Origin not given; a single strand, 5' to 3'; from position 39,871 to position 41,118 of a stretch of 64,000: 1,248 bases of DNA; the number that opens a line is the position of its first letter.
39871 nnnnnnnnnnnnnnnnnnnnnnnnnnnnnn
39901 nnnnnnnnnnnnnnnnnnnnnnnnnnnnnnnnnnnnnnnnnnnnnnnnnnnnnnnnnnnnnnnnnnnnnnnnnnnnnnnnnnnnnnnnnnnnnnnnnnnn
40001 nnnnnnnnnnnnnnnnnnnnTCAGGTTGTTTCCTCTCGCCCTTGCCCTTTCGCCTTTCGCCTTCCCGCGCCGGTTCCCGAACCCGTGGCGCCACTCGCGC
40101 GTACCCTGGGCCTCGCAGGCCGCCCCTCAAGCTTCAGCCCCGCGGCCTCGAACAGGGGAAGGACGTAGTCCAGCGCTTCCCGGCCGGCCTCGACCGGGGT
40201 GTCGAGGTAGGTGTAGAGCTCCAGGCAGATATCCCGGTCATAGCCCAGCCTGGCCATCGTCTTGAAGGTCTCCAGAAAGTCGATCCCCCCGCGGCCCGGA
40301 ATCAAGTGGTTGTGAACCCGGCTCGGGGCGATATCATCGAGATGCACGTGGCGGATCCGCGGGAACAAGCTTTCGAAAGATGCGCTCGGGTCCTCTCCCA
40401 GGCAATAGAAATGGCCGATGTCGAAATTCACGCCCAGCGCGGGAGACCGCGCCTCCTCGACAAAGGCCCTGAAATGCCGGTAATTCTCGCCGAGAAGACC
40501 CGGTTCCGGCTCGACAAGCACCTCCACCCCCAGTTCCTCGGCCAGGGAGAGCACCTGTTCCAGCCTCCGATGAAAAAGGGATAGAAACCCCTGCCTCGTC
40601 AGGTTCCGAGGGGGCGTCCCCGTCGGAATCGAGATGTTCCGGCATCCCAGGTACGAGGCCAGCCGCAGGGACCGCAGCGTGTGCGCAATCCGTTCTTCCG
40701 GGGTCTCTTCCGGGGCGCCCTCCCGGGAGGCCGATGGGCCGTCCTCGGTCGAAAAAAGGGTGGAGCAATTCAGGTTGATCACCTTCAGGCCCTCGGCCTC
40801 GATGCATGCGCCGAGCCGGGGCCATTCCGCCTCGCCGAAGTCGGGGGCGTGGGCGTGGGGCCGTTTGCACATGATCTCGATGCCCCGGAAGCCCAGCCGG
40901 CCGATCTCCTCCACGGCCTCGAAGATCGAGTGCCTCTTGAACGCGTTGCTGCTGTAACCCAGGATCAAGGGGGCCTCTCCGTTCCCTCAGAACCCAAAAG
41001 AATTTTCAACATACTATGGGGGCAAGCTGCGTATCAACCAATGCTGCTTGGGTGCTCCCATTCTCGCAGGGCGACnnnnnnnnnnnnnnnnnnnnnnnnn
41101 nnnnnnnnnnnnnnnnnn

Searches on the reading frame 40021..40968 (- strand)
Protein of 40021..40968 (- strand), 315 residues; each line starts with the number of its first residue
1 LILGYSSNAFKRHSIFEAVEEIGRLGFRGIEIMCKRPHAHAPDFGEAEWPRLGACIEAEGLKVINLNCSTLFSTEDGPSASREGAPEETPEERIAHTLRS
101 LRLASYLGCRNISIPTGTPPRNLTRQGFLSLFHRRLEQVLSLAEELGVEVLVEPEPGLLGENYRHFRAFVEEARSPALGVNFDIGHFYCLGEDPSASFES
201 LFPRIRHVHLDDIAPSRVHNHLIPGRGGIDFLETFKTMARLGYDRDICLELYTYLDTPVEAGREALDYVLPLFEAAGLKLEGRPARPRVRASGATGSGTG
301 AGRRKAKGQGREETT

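Call 59: search_protein_families(library=pfam, proteins=[window:40021-40968:-], max_evalue=0.001)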
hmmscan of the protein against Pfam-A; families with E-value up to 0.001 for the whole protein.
window:40021-40968:- (315 aa): 1 family
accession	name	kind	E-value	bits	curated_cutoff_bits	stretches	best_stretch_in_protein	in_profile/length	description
PF01261.30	AP_endonuc_2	-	5.6e-34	118.4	31.1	1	21-266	3-243/249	Xylose isomerase-like TIM barrel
